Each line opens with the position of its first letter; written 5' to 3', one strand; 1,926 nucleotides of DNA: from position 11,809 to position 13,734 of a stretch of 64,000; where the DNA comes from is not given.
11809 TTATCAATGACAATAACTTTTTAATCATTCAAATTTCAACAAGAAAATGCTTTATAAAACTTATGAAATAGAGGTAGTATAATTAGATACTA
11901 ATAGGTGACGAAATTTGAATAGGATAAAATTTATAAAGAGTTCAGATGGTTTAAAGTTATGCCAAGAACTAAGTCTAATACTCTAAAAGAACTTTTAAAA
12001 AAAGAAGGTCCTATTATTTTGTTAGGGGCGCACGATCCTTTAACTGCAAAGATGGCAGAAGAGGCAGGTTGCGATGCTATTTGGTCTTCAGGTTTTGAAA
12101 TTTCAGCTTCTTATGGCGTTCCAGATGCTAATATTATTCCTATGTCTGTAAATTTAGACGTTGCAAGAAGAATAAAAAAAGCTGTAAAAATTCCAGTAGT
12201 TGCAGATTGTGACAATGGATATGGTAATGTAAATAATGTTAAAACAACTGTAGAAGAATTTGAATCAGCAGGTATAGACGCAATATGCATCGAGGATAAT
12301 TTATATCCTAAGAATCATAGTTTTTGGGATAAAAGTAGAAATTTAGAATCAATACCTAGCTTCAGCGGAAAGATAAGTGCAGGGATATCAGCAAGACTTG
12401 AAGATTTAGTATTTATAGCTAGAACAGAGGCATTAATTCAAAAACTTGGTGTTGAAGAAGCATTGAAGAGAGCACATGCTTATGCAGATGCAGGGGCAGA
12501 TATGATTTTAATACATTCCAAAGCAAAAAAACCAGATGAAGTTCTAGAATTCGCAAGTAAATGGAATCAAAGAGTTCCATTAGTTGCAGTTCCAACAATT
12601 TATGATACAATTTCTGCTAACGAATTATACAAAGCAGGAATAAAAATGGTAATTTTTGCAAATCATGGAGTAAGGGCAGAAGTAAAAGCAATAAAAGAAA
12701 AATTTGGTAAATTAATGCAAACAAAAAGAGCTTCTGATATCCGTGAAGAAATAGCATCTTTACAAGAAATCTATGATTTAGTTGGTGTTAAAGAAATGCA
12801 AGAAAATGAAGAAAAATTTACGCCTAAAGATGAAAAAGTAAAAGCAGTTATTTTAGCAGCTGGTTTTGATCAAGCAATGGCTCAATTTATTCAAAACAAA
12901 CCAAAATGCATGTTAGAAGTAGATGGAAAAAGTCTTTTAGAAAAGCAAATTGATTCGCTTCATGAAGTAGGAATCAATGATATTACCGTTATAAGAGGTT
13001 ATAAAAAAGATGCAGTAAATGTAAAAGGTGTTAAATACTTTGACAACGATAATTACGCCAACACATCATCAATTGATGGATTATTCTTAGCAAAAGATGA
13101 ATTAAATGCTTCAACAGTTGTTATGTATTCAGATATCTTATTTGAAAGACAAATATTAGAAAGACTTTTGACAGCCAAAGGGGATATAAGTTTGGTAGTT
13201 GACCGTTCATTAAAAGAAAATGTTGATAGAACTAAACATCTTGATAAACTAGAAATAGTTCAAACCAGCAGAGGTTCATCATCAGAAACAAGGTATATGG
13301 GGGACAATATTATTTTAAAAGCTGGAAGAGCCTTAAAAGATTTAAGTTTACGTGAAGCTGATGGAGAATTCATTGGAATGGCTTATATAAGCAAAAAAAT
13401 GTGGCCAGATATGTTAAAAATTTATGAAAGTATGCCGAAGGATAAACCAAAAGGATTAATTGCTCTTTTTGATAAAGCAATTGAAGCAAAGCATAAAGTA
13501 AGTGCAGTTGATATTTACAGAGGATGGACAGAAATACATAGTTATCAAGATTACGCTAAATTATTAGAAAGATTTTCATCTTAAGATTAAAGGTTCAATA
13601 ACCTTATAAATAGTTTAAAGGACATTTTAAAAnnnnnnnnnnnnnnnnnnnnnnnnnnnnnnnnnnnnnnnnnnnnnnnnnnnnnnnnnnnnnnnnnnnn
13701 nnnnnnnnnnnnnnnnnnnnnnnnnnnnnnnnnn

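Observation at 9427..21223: Phosphonate cluster in a DPANN-like archaeon: fosfomycin-like early steps wired to CDP-alcohol phosphotransferases and a flippase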

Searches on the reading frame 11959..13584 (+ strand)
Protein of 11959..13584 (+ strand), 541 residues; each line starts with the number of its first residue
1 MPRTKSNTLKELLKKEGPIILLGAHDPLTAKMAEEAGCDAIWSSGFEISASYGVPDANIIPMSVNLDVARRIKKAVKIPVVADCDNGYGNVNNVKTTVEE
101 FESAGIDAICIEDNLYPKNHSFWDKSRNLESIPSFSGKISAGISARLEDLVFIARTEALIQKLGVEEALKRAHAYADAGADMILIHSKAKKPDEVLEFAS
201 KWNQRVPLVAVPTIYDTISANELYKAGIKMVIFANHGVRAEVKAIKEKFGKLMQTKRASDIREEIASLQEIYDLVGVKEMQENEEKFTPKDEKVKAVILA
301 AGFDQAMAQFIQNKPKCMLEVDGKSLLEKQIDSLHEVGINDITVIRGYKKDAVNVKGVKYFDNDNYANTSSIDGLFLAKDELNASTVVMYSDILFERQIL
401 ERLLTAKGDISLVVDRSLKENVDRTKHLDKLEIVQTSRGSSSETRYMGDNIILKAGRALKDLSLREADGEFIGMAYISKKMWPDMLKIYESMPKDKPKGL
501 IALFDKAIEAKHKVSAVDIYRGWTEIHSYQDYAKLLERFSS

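Call 3: search_protein_families(library=pfam, proteins=[window:11959-13584:+], max_evalue=0.01)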
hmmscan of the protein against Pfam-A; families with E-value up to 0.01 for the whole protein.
window:11959-13584:+ (541 aa): 5 families
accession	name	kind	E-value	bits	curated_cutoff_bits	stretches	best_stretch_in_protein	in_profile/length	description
PF13714.12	PEP_mutase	-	9.2e-60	202.6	31.5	1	9-251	1-238/240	Phosphoenolpyruvate phosphomutase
PF12804.13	NTP_transf_3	-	1e-09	39.2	27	1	296-406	1-110/160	MobA-like NTP transferase domain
PF02548.21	Pantoate_transf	-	0.00024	21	28.7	0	5-84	3-83/259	Ketopantoate hydroxymethyltransferase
PF09370.16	PEP_hydrolase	-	0.0027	17.4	33.8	0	7-82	4-85/267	Phosphoenolpyruvate hydrolase-like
PF01070.24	FMN_dh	-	0.0076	15.8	24.9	0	14-44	215-246/350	FMN-dependent dehydrogenase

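Call 5: search_protein_families(library=ncbifam, proteins=[window:11959-13584:+], max_evalue=0.001)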
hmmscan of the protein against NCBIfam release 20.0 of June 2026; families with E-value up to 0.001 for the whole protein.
window:11959-13584:+ (541 aa): 24 families
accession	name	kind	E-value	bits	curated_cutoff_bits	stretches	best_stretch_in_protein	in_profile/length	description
TIGR02320.1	PEP_mutase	equivalog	4.3e-83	278.6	319.55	1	9-277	1-282/284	phosphoenolpyruvate mutase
TIGR02321.1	Pphn_pyruv_hyd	equivalog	4.2e-75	252.5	374.4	1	4-286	2-287/290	phosphonopyruvate hydrolase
TIGR02317.1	prpB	equivalog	1.6e-48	165.3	354.4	1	7-287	3-282/285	methylisocitrate lyase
NF008455.0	PRK11320.1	equivalog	3.3e-40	138.2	353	1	5-288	7-290/295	methylisocitrate lyase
TIGR02319.1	CPEP_Pphonmut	equivalog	5.3e-29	101.4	420.05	1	4-186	3-185/294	carboxyvinyl-carboxyphosphonate phosphorylmutase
TIGR03992.1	Arch_glmU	subfamily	1.4e-14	53.8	292.1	1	295-412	2-126/393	bifunctional sugar-1-phosphate nucleotidylyltransferase/acetyltransferase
NF041313.1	UDPGP_AglF_Halo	equivalog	8e-13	48.4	400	1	295-421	2-137/234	UTP--glucose-1-phosphate uridylyltransferase AglF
NF041135.1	IPPtranDIPPsyn_Thcocales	equivalog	5.9e-10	38.7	580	1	295-417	2-123/419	bifunctional L-myo-inositol-1-phosphate cytidylyltransferase/CDP-L-myo-inositol myo-inositolphosphotransferase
NF045665.1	NTPtran_DVU1551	equivalog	1.6e-08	34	315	1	295-367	2-73/359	DVU_1551 family NTP transferase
NF041173.1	Sug_nt_acttase_Thmprot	equivalog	1.2e-07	31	600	1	295-414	2-127/405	bifunctional sugar-1-phosphate nucleotidylyltransferase/acetyltransferase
NF045761.1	NAMPUrTaseMurU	equivalog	2.8e-07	30.6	250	1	294-348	1-55/226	N-acetylmuramate alpha-1-phosphate uridylyltransferase MurU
TIGR01173.1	glmU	equivalog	5e-06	25.6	366.85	1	295-411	2-123/452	bifunctional UDP-N-acetylglucosamine diphosphorylase/glucosamine-1-phosphate N-acetyltransferase GlmU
TIGR03310.1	matur_MocA_YgfJ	equivalog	5.6e-06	26.5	186.45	1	296-367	2-73/188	molybdenum cofactor cytidylyltransferase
TIGR02623.1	G1P_cyt_trans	equivalog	5.7e-06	26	300.25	1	294-362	1-65/255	glucose-1-phosphate cytidylyltransferase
TIGR01099.1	galU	equivalog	7.2e-06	25.8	326.8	1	295-364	3-68/261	UTP--glucose-1-phosphate uridylyltransferase GalU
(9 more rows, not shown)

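Call 7: search_solved_structures(query=window:11959-13584:+, max_evalue=0.001)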
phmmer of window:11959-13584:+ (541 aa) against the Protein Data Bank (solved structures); distinct sequences matched with E-value up to 0.001: 27.
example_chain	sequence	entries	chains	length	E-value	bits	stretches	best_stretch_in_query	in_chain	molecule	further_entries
5unc_A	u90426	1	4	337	3.7e-81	276.3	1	2-288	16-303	PHOSPHOENOLPYRUVATE PHOSPHOMUTASE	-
2dua_A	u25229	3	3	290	1.4e-69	238.2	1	4-286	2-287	Phosphonopyruvate hydrolase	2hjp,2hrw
1m1b_A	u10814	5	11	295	1.5e-56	195.2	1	5-290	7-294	PHOSPHOENOLPYRUVATE PHOSPHOMUTASE | PROTEIN (PHOSPHOENOLPYRUVATE MUTASE)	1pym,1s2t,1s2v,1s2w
1s2u_A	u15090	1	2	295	1.9e-55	191.5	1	5-290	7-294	Phosphoenolpyruvate phosphomutase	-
4iqd_A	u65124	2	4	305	4.5e-28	101.2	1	7-283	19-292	Carboxyvinyl-carboxyphosphonate phosphorylmutase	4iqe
3eoo_A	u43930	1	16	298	4.1e-25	91.4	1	13-280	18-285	Methylisocitrate lyase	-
1zlp_A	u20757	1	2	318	2e-24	89.2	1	6-288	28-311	petal death protein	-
1o5q_A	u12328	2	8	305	5.3e-24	87.8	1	9-283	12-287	Probable methylisocitrate lyase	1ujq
3b8i_A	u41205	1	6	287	5.9e-24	87.6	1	24-253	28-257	PA4872 oxaloacetate decarboxylase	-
9hra_A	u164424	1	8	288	2.6e-23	85.5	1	10-245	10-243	2-methylisocitrate lyase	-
9hgk_A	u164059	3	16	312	3.2e-23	85.2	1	10-245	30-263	2-methylisocitrate lyase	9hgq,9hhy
9hgo_A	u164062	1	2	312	8.3e-23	83.9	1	10-245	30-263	2-methylisocitrate lyase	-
9hhs_A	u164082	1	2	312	1.1e-22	83.4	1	10-245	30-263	2-methylisocitrate lyase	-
1xg3_A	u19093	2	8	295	3.7e-22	81.7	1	9-283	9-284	Probable methylisocitrate lyase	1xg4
1mum_A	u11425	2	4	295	9e-22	80.4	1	9-283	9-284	2-methylisocitrate lyase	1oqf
1jyk_A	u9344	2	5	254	2e-16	62.8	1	290-399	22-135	CTP:phosphocholine Cytidylyltransferase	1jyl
6pd1_A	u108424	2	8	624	5.2e-06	28.4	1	295-404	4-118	Nucleotidyl transferase/aminotransferase, class V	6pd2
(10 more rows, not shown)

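Call 35: list_cluster_members(proteins=[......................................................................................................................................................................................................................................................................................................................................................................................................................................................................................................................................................, window:11959-13581:+, window:19625-21220:+, window:13633-14811:+, window:18077-18805:+, window:18844-19596:+, window:9427-10365:+, window:5180-6922:+, window:58753-61383:-, P0001])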
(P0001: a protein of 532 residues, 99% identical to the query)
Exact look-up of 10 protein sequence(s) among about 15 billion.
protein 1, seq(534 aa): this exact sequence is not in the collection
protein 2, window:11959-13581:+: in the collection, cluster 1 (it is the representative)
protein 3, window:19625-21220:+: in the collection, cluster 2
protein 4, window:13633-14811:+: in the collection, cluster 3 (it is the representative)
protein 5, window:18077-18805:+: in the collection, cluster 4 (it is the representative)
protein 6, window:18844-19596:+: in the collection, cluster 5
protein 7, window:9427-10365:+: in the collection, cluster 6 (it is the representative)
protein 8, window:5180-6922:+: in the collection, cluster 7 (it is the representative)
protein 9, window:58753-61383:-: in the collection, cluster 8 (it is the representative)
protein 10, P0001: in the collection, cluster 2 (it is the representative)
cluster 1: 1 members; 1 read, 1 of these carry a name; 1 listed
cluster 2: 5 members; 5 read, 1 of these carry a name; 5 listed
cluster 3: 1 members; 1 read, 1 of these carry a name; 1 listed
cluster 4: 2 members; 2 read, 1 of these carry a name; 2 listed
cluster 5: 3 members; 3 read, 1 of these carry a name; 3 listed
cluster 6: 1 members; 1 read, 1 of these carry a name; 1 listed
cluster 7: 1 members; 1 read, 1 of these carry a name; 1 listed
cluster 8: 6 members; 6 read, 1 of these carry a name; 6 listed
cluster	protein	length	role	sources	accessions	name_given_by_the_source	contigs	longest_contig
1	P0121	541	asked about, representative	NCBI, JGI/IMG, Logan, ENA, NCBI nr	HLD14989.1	MAG TPA: isocitrate lyase/phosphoenolpyruvate mutase family protein [Candidatus ... | isocitrate lyase/phosphoenolpyruvate mutase family protein [Candidatus Nanoarchaeia ...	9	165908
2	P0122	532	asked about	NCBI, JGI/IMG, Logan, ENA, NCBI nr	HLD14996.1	MAG TPA: radical SAM protein [Candidatus Nanoarchaeia archaeon] | radical SAM protein [Candidatus Nanoarchaeia archaeon]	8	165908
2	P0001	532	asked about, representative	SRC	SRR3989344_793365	-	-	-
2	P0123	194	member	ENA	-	-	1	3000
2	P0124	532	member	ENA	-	-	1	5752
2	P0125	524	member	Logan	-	-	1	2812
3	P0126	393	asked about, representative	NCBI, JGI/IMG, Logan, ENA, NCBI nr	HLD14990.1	MAG TPA: phosphonopyruvate decarboxylase [Candidatus Nanoarchaeia archaeon] | phosphonopyruvate decarboxylase [Candidatus Nanoarchaeia archaeon]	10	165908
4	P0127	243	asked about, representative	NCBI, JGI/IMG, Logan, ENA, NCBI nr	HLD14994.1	MAG TPA: CDP-alcohol phosphatidyltransferase family protein [Candidatus Nanoarchaeia ... | CDP-alcohol phosphatidyltransferase family protein [Candidatus Nanoarchaeia archaeon]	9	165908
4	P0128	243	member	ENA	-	-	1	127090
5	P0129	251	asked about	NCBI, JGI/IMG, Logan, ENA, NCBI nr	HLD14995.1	MAG TPA: CDP-alcohol phosphatidyltransferase family protein [Candidatus Nanoarchaeia ... | CDP-alcohol phosphatidyltransferase family protein [Candidatus Nanoarchaeia archaeon]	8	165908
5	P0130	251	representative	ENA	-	-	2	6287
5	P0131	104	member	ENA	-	-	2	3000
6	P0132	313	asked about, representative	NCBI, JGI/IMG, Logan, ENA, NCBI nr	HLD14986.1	MAG TPA: TauD/TfdA family dioxygenase [Candidatus Nanoarchaeia archaeon] | TauD/TfdA family dioxygenase [Candidatus Nanoarchaeia archaeon]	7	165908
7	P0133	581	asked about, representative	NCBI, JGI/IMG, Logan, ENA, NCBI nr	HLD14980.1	MAG TPA: hypothetical protein VJB94_00165 [Candidatus Nanoarchaeia archaeon] | hypothetical protein [Candidatus Nanoarchaeia archaeon]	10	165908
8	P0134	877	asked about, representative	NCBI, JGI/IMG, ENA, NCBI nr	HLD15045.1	MAG TPA: STT3 domain-containing protein [Candidatus Nanoarchaeia archaeon] | STT3 domain-containing protein [Candidatus Nanoarchaeia archaeon]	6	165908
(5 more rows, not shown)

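Call 69: search_dna_similar(query=window:11959-13581:+, collection=plasmids, mode=protein, max_rows=25, max_evalue=1e-20)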
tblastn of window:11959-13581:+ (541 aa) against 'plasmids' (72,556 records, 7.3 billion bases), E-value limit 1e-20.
Records with a match: 348; places in all: 406; records where one place covers at least 80% of the query: 11.
Best place of each record, by identity: <60% 348.
By first word of the organism name: Ralstonia 43; Rhizobium 30; Azospirillum 21; Sinorhizobium 20; Bradyrhizobium 20; Candidatus 20; Agrobacterium 15; Burkholderia 11; Caballeronia 11; Mycetohabitans 9; and 65 more.
By predicted mobility (MOB-suite, as given by PLSDB): non-mobilizable 198; conjugative 77; mobilizable 73.
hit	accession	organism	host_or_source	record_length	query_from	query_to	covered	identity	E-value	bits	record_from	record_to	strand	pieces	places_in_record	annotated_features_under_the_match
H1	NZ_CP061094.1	Roseomonas marmotae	Marmota himalayana,pure culture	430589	3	534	98%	34.8%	2e-94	322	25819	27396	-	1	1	aepX: phosphoenolpyruvate mutase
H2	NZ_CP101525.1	Burkholderia arboris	mixed culture,soil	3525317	4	534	98%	34.0%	1e-88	305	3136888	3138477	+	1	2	none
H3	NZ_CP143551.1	Burkholderia multivorans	Homo sapiens,bronchoalveolar lavage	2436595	4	534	98%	34.0%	2e-88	305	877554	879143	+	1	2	none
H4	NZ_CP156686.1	Burkholderia stagnalis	Bacterial cells,soils collected in ...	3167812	4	534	98%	33.6%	6e-88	303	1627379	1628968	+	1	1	none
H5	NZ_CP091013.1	Burkholderia cenocepacia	-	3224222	4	534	98%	33.5%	5e-87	301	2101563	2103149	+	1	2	none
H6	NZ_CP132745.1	Mycetohabitans endofungorum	-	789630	3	534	98%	31.4%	2e-80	282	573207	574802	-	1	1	aepX: phosphoenolpyruvate mutase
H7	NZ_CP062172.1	Mycetohabitans rhizoxinica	Rhizopus microsporus,bacterial ...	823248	4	534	98%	30.9%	4e-81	283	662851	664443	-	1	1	aepX: phosphoenolpyruvate mutase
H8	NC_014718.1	Mycetohabitans rhizoxinica HKI 454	-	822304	4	534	98%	30.8%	4e-81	283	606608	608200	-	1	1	aepX: phosphoenolpyruvate mutase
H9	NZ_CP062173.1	Mycetohabitans rhizoxinica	Rhizopus microsporus,bacterial ...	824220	4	534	98%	30.8%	5e-81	283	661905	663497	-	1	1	aepX: phosphoenolpyruvate mutase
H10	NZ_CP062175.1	Mycetohabitans rhizoxinica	Rhizopus microsporus,bacterial culture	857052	4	534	98%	30.6%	7e-81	283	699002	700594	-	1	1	aepX: phosphoenolpyruvate mutase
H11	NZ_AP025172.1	Cupriavidus sp. P-10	-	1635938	1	457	84%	35.5%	3e-80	281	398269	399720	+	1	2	none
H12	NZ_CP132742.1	Mycetohabitans endofungorum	Rhizopus microsporus,culture isolated ...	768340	3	425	78%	36.2%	5e-80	280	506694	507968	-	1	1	aepX: phosphoenolpyruvate mutase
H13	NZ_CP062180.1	Mycetohabitans endofungorum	Rhizopus microsporus,bacterial ...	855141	3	425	78%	36.2%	5e-80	280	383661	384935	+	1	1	aepX: phosphoenolpyruvate mutase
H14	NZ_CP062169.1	Mycetohabitans endofungorum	Rhizopus microsporus,bacterial ...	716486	3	425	78%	36.0%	1e-80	283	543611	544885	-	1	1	aepX: phosphoenolpyruvate mutase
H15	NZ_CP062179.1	Mycetohabitans endofungorum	Rhizopus microsporus,bacterial ...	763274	3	425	78%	35.8%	5e-80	281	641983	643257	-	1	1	aepX: phosphoenolpyruvate mutase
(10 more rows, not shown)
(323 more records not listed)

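Call 70: get_annotated_region(hit=H8, flank=9000)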
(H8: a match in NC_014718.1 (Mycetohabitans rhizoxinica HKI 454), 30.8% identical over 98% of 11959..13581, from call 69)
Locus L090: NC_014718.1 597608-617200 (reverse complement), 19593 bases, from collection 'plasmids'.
description: Mycetohabitans rhizoxinica HKI 454 plasmid pBRH01, complete sequence
organism: Mycetohabitans rhizoxinica HKI 454 (NCBI taxid 882378)
taxonomy: Bacteria; Pseudomonadota; Betaproteobacteria; Burkholderiales; Burkholderiaceae; Mycetohabitans; Mycetohabitans rhizoxinica; Mycetohabitans rhizoxinica HKI 454
host: -; source: -; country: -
typing (MOB-suite, as given by PLSDB): non-mobilizable
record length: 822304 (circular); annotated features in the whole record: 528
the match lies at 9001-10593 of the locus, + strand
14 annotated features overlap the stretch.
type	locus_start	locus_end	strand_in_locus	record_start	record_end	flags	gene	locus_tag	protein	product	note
CDS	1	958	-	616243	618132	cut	-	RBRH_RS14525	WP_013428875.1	ATP-binding protein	-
CDS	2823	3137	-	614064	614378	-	-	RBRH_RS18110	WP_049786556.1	hypothetical protein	-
CDS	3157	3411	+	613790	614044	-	-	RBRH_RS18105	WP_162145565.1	hypothetical protein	-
CDS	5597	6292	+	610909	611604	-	-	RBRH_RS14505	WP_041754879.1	CDP-alcohol phosphatidyltransferase family protein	GO:0008654 - phospholipid biosynthetic process [Evidence IEA]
CDS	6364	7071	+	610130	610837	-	-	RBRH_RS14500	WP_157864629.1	2OG-Fe(II) oxygenase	-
CDS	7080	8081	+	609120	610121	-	-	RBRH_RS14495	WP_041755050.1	lysylphosphatidylglycerol synthase domain-containing protein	-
CDS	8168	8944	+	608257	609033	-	-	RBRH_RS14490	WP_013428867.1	phosphocholine cytidylyltransferase family protein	-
CDS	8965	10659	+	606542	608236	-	aepX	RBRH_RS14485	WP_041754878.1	phosphoenolpyruvate mutase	GO:0019634 - organic phosphonate metabolic process [Evidence IEA]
CDS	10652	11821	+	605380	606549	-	aepY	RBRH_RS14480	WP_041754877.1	phosphonopyruvate decarboxylase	GO:0017000 - antibiotic biosynthetic process [Evidence IEA]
CDS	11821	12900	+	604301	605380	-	-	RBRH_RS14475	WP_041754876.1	2-aminoethylphosphonate aminotransferase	-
CDS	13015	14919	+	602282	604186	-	dxs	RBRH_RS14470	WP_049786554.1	1-deoxy-D-xylulose-5-phosphate synthase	GO:0009240 - isopentenyl diphosphate biosynthetic process [Evidence IEA]; GO:0008615 - pyridoxine biosynthetic process ...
CDS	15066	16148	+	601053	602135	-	-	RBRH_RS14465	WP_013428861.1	hypothetical protein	-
CDS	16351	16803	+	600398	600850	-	-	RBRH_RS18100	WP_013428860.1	hypothetical protein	-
CDS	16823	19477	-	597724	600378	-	-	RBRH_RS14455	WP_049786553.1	MMPL family transporter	-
